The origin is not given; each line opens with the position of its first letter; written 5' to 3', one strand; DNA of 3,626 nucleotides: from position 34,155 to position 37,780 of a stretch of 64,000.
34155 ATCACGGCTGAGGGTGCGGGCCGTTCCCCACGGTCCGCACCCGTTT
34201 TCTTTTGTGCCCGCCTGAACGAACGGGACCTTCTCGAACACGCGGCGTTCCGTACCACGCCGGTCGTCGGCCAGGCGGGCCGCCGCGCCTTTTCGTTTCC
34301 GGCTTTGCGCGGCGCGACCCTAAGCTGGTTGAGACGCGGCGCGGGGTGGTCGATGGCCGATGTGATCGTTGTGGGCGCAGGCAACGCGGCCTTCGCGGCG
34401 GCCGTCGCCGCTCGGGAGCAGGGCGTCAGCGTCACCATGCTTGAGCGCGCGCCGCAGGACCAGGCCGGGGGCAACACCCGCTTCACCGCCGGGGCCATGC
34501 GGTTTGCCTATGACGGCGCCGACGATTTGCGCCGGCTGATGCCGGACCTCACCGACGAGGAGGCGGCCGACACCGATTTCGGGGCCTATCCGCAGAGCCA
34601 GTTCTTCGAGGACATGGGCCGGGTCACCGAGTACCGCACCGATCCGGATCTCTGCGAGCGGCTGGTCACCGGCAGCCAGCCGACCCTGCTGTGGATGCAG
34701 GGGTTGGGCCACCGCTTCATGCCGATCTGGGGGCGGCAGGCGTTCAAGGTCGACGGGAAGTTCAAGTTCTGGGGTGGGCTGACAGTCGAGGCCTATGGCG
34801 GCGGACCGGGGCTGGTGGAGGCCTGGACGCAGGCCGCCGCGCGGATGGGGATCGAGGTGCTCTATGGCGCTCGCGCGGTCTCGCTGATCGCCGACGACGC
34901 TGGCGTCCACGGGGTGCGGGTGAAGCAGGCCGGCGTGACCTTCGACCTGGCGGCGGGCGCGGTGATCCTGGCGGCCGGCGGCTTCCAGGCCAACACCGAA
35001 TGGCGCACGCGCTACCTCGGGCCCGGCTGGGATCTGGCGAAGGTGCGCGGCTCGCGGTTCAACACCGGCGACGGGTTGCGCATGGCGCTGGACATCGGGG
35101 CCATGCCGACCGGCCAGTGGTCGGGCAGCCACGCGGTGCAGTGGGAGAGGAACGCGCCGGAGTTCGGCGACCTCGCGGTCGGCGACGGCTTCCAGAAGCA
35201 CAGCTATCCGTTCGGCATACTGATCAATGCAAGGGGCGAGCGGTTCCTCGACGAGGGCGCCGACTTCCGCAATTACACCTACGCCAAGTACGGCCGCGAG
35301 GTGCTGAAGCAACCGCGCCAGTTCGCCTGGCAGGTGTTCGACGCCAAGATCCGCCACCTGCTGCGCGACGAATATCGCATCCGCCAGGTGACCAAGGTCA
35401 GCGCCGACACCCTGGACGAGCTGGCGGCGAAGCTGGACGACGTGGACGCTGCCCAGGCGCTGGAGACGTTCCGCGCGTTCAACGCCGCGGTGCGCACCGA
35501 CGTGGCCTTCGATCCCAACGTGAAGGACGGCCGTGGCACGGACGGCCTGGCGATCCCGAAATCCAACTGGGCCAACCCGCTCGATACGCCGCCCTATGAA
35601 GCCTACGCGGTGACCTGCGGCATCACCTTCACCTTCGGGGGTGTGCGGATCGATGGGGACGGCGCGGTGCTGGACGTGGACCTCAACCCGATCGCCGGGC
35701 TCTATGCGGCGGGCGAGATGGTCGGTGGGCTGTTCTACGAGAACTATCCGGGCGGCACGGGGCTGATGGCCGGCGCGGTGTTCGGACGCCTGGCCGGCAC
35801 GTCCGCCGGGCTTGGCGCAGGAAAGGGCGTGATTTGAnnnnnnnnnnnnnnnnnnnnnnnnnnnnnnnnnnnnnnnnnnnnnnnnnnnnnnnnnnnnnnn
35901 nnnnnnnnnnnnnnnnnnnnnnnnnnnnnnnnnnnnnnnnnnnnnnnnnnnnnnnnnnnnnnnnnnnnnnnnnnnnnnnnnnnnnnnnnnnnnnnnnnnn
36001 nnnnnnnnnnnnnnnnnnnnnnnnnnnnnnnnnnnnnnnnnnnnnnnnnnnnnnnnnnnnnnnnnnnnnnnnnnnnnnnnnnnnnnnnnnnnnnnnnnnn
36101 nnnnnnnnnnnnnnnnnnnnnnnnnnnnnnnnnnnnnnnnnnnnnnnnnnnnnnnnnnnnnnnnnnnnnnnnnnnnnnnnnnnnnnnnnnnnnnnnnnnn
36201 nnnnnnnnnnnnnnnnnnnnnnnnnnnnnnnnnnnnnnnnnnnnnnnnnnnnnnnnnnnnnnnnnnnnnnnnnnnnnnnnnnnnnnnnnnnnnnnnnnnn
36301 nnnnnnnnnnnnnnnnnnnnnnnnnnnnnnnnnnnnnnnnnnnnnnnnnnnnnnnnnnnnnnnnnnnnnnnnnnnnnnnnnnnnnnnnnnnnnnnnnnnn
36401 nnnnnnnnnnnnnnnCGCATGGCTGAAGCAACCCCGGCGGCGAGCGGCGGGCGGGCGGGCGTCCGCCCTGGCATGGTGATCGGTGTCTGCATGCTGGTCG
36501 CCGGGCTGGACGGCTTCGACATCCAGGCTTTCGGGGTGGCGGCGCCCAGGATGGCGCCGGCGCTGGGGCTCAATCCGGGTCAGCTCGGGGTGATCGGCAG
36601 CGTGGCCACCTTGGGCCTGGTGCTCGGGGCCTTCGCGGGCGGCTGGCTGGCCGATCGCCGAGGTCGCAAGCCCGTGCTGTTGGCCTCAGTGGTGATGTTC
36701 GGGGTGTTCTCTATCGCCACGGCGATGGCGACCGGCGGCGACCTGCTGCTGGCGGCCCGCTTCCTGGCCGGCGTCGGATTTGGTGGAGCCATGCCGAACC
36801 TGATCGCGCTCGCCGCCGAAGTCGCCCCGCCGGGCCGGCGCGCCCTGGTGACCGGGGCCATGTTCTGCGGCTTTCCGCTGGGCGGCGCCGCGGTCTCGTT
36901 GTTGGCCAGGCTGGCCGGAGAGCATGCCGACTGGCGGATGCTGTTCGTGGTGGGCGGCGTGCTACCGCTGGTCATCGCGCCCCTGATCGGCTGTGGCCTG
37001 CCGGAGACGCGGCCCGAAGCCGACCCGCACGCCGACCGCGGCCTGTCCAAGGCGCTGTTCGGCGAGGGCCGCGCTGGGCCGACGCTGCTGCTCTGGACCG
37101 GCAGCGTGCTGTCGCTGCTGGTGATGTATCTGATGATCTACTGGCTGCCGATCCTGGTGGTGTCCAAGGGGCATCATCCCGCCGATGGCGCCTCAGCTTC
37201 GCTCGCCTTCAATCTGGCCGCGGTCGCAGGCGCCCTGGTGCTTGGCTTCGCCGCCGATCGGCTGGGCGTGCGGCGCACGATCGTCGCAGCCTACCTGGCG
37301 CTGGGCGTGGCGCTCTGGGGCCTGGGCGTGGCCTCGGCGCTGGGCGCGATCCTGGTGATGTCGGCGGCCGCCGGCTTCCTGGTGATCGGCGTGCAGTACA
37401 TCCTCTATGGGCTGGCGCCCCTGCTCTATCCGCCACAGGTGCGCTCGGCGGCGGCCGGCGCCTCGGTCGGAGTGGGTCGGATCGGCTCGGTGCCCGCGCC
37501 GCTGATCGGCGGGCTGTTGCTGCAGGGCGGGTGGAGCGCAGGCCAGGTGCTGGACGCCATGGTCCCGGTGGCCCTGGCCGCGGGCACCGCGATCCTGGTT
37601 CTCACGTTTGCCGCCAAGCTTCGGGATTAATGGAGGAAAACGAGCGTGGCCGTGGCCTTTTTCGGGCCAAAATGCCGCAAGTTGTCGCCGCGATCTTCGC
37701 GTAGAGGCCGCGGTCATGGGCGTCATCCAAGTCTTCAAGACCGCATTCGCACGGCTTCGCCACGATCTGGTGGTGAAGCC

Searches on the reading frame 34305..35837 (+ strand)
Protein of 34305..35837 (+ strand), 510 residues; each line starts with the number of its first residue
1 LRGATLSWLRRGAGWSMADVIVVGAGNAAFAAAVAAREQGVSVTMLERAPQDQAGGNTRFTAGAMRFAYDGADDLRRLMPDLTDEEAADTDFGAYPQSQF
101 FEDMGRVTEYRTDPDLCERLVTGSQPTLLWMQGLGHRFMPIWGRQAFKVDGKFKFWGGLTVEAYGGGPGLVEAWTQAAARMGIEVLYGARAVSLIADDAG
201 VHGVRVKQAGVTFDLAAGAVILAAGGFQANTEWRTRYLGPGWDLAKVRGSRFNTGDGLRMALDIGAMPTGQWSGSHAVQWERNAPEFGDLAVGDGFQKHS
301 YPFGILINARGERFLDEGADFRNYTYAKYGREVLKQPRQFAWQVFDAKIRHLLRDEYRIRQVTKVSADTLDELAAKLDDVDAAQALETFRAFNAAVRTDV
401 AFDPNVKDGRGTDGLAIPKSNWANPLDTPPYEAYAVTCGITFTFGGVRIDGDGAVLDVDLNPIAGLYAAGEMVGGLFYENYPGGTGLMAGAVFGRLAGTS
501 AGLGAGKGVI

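Call 12: search_protein_families(library=pfam, proteins=[window:34305-35837:+], max_evalue=0.0001)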
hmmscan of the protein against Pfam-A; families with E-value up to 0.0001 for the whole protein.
window:34305-35837:+ (510 aa): 6 families
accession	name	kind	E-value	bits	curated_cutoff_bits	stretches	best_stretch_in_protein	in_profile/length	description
PF00890.30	FAD_binding_2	-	7.8e-39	134.5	20.4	1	19-484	1-410/414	FAD binding domain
PF12831.13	FAD_oxidored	-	1.4e-09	38.2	27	1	19-58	1-38/416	FAD dependent oxidoreductase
PF01266.30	DAO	-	1.6e-09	38.2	27.9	1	19-232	1-208/353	FAD dependent oxidoreductase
PF03486.20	HI0933_like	-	8.9e-08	32.3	50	0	19-50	2-33/244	HI0933-like protein Rossmann domain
PF07992.20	Pyr_redox_2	-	1.2e-06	28.7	26.1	1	19-227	2-110/291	Pyridine nucleotide-disulphide oxidoreductase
PF00070.33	Pyr_redox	-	3.2e-05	24.8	22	0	20-51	2-33/82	Pyridine nucleotide-disulphide oxidoreductase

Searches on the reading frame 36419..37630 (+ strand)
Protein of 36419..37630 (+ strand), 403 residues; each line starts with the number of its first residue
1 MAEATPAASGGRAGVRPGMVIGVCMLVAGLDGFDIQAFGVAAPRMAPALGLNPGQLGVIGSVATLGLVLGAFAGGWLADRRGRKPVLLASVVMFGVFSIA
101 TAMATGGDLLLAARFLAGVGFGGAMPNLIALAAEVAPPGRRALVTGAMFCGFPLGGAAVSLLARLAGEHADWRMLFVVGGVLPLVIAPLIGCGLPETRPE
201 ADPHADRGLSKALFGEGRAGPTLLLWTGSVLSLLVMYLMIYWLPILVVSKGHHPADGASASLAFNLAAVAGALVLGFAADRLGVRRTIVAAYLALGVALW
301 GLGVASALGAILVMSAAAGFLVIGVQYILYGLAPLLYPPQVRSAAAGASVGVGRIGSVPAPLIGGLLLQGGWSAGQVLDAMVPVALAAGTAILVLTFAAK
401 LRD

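Call 26: search_protein_families(library=pfam, proteins=[window:36419-37630:+], max_evalue=0.0001)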
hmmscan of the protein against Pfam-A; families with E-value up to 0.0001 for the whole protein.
window:36419-37630:+ (403 aa): 3 families
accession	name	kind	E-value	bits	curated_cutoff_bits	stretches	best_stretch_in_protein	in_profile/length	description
PF07690.21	MFS_1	-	1.2e-41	143.3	33.4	2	25-252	2-234/347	Major Facilitator Superfamily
PF00083.30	Sugar_tr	-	2e-15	57.1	22.3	1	55-197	47-194/452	Sugar (and other) transporter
PF06779.20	MFS_4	-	5.7e-09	36.2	26.3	1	40-371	14-342/364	Uncharacterised MFS-type transporter YbfB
